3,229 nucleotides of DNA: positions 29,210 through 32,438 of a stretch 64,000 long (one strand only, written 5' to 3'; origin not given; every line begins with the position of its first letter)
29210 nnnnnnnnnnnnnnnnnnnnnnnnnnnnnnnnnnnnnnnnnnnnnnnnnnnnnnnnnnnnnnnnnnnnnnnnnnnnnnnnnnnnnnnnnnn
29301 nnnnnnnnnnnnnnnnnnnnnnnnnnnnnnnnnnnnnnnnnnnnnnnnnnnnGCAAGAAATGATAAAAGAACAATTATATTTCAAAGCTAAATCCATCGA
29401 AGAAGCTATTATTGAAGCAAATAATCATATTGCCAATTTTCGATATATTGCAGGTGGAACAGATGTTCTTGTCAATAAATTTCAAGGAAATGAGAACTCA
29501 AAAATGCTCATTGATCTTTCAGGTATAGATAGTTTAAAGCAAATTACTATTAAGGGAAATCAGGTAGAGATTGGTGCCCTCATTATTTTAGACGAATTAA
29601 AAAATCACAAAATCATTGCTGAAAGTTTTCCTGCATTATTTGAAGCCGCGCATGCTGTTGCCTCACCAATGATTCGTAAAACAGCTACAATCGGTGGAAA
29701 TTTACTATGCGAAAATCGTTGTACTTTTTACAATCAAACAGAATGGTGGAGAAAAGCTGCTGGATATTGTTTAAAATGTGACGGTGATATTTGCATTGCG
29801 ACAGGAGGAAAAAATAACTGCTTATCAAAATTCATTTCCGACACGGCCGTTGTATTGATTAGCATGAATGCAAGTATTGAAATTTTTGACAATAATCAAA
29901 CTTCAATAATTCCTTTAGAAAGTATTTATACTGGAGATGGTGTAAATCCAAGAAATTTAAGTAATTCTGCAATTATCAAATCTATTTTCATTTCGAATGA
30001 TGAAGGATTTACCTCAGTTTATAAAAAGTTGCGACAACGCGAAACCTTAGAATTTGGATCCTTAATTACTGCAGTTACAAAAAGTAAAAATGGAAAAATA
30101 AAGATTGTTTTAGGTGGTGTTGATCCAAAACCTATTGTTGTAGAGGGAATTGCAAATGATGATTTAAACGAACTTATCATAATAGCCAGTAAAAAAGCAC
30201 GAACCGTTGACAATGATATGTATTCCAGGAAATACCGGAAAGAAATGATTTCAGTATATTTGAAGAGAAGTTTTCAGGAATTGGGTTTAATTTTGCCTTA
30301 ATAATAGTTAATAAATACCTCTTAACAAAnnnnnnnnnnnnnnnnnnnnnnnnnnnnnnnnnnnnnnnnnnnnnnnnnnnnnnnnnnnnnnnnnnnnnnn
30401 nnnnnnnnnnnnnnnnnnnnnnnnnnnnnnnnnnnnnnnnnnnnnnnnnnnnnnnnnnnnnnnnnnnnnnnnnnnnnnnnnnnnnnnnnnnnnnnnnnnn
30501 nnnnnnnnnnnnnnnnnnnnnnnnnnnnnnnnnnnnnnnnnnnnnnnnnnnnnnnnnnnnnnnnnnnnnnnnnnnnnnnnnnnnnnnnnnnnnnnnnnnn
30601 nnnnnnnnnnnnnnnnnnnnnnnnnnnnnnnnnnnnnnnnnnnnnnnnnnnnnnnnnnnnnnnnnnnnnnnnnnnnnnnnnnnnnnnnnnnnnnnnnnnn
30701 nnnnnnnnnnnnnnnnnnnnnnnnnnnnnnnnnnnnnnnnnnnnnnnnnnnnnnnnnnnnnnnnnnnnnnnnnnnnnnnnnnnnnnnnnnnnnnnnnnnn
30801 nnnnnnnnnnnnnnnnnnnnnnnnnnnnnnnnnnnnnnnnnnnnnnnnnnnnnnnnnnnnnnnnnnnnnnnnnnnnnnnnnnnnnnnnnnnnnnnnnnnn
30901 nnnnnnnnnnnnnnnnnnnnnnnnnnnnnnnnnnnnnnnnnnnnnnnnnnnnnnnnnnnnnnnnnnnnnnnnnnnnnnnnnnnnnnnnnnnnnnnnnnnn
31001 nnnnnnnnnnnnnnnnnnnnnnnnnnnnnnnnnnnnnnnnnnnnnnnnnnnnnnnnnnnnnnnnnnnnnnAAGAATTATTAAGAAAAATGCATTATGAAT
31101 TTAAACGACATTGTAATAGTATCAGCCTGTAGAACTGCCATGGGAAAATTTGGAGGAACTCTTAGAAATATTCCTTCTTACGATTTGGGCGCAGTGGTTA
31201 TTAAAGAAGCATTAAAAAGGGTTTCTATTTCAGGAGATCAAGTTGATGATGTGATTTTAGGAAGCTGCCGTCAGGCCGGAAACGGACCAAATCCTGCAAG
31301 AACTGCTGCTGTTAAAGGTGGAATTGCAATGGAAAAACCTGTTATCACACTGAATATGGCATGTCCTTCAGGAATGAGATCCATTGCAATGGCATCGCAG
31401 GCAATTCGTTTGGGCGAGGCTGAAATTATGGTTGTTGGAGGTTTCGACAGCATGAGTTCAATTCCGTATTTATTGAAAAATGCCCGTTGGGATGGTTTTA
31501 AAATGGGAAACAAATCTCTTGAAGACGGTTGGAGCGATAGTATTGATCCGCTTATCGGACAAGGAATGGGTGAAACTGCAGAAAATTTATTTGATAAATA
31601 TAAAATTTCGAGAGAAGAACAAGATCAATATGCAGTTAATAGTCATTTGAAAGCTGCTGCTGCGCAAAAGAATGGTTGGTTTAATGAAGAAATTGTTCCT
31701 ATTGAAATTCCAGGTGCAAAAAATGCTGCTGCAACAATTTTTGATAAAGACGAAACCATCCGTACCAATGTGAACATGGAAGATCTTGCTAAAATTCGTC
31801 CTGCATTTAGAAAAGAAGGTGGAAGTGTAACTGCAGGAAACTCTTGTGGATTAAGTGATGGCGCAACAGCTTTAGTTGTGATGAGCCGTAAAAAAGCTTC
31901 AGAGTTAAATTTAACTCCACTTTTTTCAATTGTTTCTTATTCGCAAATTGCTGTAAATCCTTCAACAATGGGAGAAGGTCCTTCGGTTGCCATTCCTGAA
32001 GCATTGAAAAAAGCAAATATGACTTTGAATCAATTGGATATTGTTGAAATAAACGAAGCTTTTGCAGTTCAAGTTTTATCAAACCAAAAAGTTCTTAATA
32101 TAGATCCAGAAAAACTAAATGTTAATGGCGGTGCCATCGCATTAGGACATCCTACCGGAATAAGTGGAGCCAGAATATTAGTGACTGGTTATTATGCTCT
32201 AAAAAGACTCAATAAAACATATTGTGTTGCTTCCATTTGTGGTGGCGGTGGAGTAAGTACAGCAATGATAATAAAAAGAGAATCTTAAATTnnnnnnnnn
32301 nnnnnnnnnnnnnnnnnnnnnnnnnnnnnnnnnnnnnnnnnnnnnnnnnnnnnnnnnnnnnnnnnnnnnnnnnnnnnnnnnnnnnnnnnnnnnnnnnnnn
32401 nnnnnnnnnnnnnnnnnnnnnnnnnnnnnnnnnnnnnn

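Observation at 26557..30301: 4-Hydroxybenzoyl-CoA-reductase-like molybdoenzyme: fused gamma-alpha subunit and an FeS-loop FAD subunit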

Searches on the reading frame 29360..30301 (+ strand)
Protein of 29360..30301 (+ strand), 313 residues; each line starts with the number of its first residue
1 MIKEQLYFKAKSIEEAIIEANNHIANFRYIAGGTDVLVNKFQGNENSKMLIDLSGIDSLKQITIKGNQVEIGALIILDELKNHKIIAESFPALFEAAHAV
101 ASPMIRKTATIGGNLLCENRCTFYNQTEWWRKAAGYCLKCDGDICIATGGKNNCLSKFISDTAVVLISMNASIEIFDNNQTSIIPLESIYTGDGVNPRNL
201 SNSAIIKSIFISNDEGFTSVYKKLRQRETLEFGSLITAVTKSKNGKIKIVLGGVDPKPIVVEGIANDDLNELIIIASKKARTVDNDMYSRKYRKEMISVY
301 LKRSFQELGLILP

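Call 4: search_protein_families(library=pfam, proteins=[window:29360-30301:+], max_evalue=0.01)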
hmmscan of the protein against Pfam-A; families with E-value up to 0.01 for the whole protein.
window:29360-30301:+ (313 aa): 1 family
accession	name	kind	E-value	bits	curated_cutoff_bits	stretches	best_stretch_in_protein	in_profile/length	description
PF00941.27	FAD_binding_5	-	1.2e-32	113.5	27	1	7-211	5-167/170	FAD binding domain in molybdopterin dehydrogenase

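Call 5: search_protein_families(library=ncbifam, proteins=[window:29360-30301:+], max_evalue=0.01)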
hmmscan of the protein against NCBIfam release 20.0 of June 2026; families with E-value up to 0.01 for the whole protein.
window:29360-30301:+ (313 aa): 7 families
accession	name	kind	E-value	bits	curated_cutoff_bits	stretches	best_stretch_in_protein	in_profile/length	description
TIGR03195.1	4hydrxCoA_B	equivalog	2.5e-61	207.6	404.55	1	9-303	9-314/321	4-hydroxybenzoyl-CoA reductase subunit beta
NF043083.1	XdhB_XDHase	equivalog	9.3e-35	120.2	310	2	6-115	6-115/289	xanthine dehydrogenase subunit XdhB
NF007427.0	PRK09971.1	equivalog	8.6e-31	107.2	287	2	5-115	5-115/292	xanthine dehydrogenase FAD-binding subunit XdhB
NF041019.1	glyceraldDH_beta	equivalog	5.9e-22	78.2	350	2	7-115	8-115/280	glyceraldehyde dehydrogenase subunit beta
TIGR03199.1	pucC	equivalog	3.8e-19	69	306.05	1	13-117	4-108/264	xanthine dehydrogenase subunit C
TIGR02963.1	xanthine_xdhA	equivalog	4.3e-15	55.3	467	1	24-115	211-300/468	xanthine dehydrogenase small subunit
TIGR03312.1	Se_sel_red_FAD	hypoth_equivalog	1.6e-12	47.1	241.5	1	7-118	4-109/257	molybdopterin-dependent oxidoreductase FAD-binding subunit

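Call 6: search_solved_structures(query=window:29360-30301:+, show_alignments=2, max_evalue=0.001)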
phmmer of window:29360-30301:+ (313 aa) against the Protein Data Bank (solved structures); distinct sequences matched with E-value up to 0.001: 11.
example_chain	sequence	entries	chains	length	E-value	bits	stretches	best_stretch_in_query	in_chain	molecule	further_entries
1rm6_B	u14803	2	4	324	3.4e-37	131.4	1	30-261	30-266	4-hydroxybenzoyl-CoA reductase beta subunit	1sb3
5y6q_B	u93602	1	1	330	9.4e-20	74.1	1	25-259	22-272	Aldehyde oxidase medium subunit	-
5g5g_B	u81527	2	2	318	5.8e-18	68.3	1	7-263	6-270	PUTATIVE XANTHINE DEHYDROGENASE YAGR MOLYBDENUM-BINDING SU SUBUNIT | Aldehyde oxidoreductase FAD-binding subunit PaoB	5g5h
3hrd_C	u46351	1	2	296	2.7e-14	56.2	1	6-117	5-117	Nicotinate dehydrogenase FAD-subunit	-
1ffv_C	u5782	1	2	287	7e-09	38.4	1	7-115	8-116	CUTM, FLAVOPROTEIN OF CARBON MONOXIDE DEHYDROGENASE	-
1ffu_C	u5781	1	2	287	9.7e-09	38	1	7-115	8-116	CUTM, FLAVOPROTEIN OF CARBON MONOXIDE DEHYDROGENASE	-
7dqx_E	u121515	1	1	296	3.6e-07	32.8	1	8-116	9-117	6-hydroxypseudooxynicotine dehydrogenase complex subunit alpha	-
7dqx_B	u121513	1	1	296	3.7e-07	32.8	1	8-116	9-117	6-hydroxypseudooxynicotine dehydrogenase complex subunit alpha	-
4zoh_B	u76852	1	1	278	3.6e-06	29.5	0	26-115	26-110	Putative oxidoreductase FAD-binding subunit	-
1zxi_C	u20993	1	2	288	3e-05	26.5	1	7-115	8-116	Carbon monoxide dehydrogenase medium chain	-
1n5w_C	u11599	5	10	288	3e-05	26.5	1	7-115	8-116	Carbon monoxide dehydrogenase medium chain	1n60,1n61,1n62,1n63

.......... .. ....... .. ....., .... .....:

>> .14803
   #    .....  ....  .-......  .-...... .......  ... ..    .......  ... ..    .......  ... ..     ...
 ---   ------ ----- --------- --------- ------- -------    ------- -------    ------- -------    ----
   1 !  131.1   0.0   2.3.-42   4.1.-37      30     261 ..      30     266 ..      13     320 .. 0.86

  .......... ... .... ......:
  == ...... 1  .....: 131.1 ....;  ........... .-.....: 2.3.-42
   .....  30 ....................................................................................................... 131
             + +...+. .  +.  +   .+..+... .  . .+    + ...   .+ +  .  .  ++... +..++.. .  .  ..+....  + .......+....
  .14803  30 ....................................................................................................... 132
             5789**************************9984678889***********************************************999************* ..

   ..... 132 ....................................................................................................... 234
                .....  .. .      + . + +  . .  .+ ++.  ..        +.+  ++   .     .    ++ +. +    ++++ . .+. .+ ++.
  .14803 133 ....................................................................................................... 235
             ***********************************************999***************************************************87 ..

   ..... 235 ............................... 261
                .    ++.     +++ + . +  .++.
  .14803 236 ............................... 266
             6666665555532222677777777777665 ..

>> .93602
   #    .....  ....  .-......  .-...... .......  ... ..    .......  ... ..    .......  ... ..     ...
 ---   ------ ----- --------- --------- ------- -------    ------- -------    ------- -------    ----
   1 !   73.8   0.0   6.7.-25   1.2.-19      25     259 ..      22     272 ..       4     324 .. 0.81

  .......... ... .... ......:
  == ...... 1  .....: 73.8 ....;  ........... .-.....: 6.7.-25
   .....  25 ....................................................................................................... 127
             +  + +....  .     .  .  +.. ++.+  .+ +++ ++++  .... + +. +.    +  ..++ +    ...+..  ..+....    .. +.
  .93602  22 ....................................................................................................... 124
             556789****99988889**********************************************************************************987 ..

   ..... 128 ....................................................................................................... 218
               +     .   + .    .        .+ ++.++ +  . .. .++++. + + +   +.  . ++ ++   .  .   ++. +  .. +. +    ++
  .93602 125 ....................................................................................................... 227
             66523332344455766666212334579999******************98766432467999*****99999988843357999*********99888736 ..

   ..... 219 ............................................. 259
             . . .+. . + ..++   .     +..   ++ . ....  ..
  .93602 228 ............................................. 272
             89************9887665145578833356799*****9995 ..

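Call 48: find_homologous_proteins(query=window:29360-30301:+, max_evalue=1e-10)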
Query window:29360-30301:+ (313 aa): 4221 proteins with E <= 1e-10 among 8000 candidates; the best 120 are listed.
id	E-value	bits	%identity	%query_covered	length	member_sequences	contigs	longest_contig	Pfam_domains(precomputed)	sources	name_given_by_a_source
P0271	1.5e-201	686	100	100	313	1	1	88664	PF00941.28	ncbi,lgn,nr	ncbi:MAG: FAD binding domain-containing protein [Bacteroidetes bacterium]|nr:FAD binding domain-cont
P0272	2.9e-157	540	78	98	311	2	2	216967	PF00941.28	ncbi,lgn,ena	ncbi:MAG: FAD binding domain-containing protein [Bacteroidota bacterium]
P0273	1.8e-153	528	75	99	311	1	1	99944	PF00941.28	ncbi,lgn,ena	-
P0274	4.0e-151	520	75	98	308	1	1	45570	PF00941.28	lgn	-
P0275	8.4e-151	519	73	99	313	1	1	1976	PF00941.28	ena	-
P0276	6.4e-149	513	75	99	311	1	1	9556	PF00941.28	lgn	-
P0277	6.1e-147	506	72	99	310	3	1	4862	PF00941.28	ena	-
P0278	9.2e-144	496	73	98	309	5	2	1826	PF00941.28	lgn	-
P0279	1.2e-143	496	72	98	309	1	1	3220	PF00941.28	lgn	-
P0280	1.8e-142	492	71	99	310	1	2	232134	PF00941.28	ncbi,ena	-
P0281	2.7e-142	491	72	98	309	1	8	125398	PF00941.28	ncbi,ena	-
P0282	5.1e-142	490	72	98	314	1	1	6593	PF00941.28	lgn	-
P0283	7.8e-142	490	72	98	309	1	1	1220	PF00941.28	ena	-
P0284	6.6e-141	487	71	98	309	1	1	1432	PF00941.28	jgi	jgi:4-hydroxybenzoyl-CoA reductase subunit beta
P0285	5.0e-137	474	66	99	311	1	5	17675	PF00941.28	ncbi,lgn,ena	-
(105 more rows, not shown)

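Call 59: predict_structure(alignment_id=A1)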
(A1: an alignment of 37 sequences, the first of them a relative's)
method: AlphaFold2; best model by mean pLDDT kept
length: 313 residues; sequences in the alignment: 37
mean_pLDDT: 78.6   pTM: 0.83
mean pLDDT of the five models: 78.6, 78.3, 75.5, 70.8, 69.5
residues with pLDDT >= 90: 126; 70-90: 97; 50-70: 42; < 50: 48
segments of 3 or more residues with pLDDT < 50: 34-43, 119-127, 129-136, 149-157, 227-232
pLDDT, mean of each block of 10 residues (from residue 1): 74 93 84 48 63 90 92 90 90 89 74 67 46 49 50 52 93 91 90 63 89 93 67 77 96 84 94 93 70 90 96 79
secondary structure, 60 per line:
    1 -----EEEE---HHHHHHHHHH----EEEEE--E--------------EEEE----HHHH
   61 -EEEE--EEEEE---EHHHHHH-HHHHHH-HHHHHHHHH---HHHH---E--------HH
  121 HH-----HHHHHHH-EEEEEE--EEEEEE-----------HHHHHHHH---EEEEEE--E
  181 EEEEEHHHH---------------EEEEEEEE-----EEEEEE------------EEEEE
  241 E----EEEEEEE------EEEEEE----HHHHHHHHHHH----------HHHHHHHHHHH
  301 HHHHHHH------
elements in order: E6-9 H13-22 E27-31 E49-52 H57-60 E62-65 E68-72 H77-82 H84-89 H91-99 H103-106 H119-122 H128-134 E136-141 E144-149 H161-168 E172-177 E180-185 H186-189 E205-212 E218-223 E236-241 E246-252 E259-264 H269-279 H290-307

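Call 63: fold_search(model_id=the predicted structure, library=pdb)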
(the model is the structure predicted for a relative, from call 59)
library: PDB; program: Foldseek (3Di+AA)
matches with E <= 10: 691; with E <= 0.001: 79
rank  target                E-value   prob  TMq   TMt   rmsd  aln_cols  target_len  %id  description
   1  1rm6_B                3.1e-21  1.00  0.74  0.72   5.6       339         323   24  Structure of 4-hydroxybenzoyl-CoA reductase from Thauera aromatica (released 2004-12-21)
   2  5g5g_B                7.3e-17  1.00  0.70  0.69   5.7       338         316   21  Escherichia coli Periplasmic Aldehyde Oxidase (released 2016-09-28)
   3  1ffu_C                9.9e-17  1.00  0.70  0.75   4.4       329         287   19  CARBON MONOXIDE DEHYDROGENASE FROM HYDROGENOPHAGA PSEUDOFLAVA WHICH LACKS THE MO-PYRANOPTERIN MOIETY OF THE MOLYBDENUM (released 2000-09-15)
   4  1n60_C                1.3e-16  1.00  0.70  0.76   4.6       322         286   20  Crystal Structure of the Cu,Mo-CO Dehydrogenase (CODH); Cyanide-inactivated Form (released 2002-12-18)
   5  1ffv_C                2.1e-16  1.00  0.71  0.77   3.8       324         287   20  CARBON MONOXIDE DEHYDROGENASE FROM HYDROGENOPHAGA PSEUDOFLAVA (released 2000-09-15)
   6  4zoh_B                3.0e-16  1.00  0.67  0.76   4.4       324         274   19  Crystal structure of glyceraldehyde oxidoreductase (released 2016-02-03)
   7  1n61_C                6.5e-16  1.00  0.70  0.76   4.4       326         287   20  Crystal Structure of the Cu,Mo-CO Dehydrogenase (CODH); Dithionite reduced state (released 2002-12-18)
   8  5y6q_B                1.1e-15  1.00  0.69  0.66   6.3       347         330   21  Crystal structure of an aldehyde oxidase from Methylobacillus sp. KY4400 (released 2018-01-24)
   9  1zxi_C                1.3e-15  1.00  0.70  0.75   4.6       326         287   21  Reconstituted CO dehydrogenase from Oligotropha carboxidovorans (released 2005-10-11)
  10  1zxi_F                1.4e-15  1.00  0.70  0.76   4.5       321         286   20  Reconstituted CO dehydrogenase from Oligotropha carboxidovorans (released 2005-10-11)
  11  3hrd_G                2.6e-15  1.00  0.68  0.73   4.9       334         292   21  Crystal structure of nicotinate dehydrogenase (released 2009-06-30)
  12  1t3q_C                3.0e-15  1.00  0.69  0.75   4.8       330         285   14  Crystal structure of quinoline 2-Oxidoreductase from Pseudomonas Putida 86 (released 2004-09-14)
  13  3hrd_C                2.5e-14  1.00  0.67  0.72   4.9       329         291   21  Crystal structure of nicotinate dehydrogenase (released 2009-06-30)
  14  7dqx_E                1.5e-13  1.00  0.69  0.73   4.8       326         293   20  Crystal structure of xanthine dehydrogenase family protein (released 2022-01-26)
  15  7dqx_B                2.4e-13  1.00  0.68  0.74   4.8       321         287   20  Crystal structure of xanthine dehydrogenase family protein (released 2022-01-26)
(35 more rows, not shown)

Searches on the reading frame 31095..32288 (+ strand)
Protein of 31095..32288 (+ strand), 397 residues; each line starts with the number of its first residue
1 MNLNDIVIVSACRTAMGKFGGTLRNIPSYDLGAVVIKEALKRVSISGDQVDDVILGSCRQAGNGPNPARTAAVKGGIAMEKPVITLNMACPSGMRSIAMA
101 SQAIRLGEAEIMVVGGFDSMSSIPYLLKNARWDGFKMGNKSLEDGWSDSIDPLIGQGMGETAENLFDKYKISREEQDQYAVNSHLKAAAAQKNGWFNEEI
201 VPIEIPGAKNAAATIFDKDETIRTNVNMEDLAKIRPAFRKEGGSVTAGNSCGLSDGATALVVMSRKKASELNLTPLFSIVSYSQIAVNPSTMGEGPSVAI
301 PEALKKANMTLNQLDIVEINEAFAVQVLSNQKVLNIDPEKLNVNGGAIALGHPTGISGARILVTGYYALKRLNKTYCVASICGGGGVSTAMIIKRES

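Call 10: search_protein_families(library=pfam, proteins=[window:31095-32288:+], max_evalue=0.00001)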
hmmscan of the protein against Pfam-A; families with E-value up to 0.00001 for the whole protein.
window:31095-32288:+ (397 aa): 3 families
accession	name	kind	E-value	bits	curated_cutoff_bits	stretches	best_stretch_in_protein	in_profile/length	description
PF00108.29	Thiolase_N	-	8.1e-86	288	26.4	1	6-265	1-259/260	Thiolase, N-terminal domain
PF02803.24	Thiolase_C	-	3.6e-44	149.8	27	1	274-395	2-123/123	Thiolase, C-terminal domain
PF00109.32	ketoacyl-synt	-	3.6e-06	27.2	20.8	0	82-122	166-206/252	Beta-ketoacyl synthase, N-terminal domain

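Call 64: search_protein_families(library=ncbifam, proteins=[window:31095-32288:+], max_evalue=1e-30)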
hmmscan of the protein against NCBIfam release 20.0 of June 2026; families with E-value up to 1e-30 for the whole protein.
window:31095-32288:+ (397 aa): 30 families (the best 25 are shown)
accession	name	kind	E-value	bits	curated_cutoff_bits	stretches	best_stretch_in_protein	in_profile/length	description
TIGR01930.1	AcCoA-C-Actrans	subfamily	1.4e-135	452.2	240.55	1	8-394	1-385/385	acetyl-CoA C-acyltransferase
NF006086.0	PRK08235.1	equivalog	3.9e-121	404.8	526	1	6-394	4-391/393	acetyl-CoA C-acetyltransferase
NF006552.0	PRK09051.1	subfamily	2.4e-119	399.1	565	1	3-395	3-394/395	beta-ketothiolase BktB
NF004206.0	PRK05656.1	subfamily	2.1e-117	392.5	688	1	4-395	2-392/392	acetyl-CoA C-acetyltransferase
NF042999.1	bketothiol_BktB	equivalog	5e-113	378.3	725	1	4-395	3-393/394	beta-ketothiolase BktB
NF004853.0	PRK06205.1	subfamily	2.9e-109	365.8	551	1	4-395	2-402/404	acetyl-CoA C-acetyltransferase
NF042967.1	AcCoAtase_PhaA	equivalog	1.2e-102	344.1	740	1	4-395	2-395/396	acetyl-CoA acetyltransferase PhaA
NF005805.0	PRK07661.1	equivalog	2e-99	333.2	633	1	5-392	3-387/391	acetyl-CoA C-acetyltransferase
NF006551.0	PRK09050.1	subfamily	2.4e-99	333.1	605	1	4-395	2-400/401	3-oxoadipyl-CoA thiolase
TIGR02430.1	pcaF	equivalog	6.9e-99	331.6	597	1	5-395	2-399/400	3-oxoadipyl-CoA thiolase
NF005890.0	PRK07851.1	equivalog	1.9e-93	313.7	580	1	5-395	3-404/406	acetyl-CoA C-acetyltransferase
NF006553.0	PRK09052.1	equivalog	5.1e-93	312.2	567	1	3-395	5-398/399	acetyl-CoA C-acyltransferase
NF005152.0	PRK06633.1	equivalog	7.2e-93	311.3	675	1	5-393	4-389/392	acetyl-CoA C-acetyltransferase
NF006001.0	PRK08131.1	equivalog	3e-91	306.3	622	1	6-395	4-399/401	3-oxoadipyl-CoA thiolase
NF005404.0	PRK06954.1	subfamily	1.6e-90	304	687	1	4-393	7-394/397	acetyl-CoA C-acetyltransferase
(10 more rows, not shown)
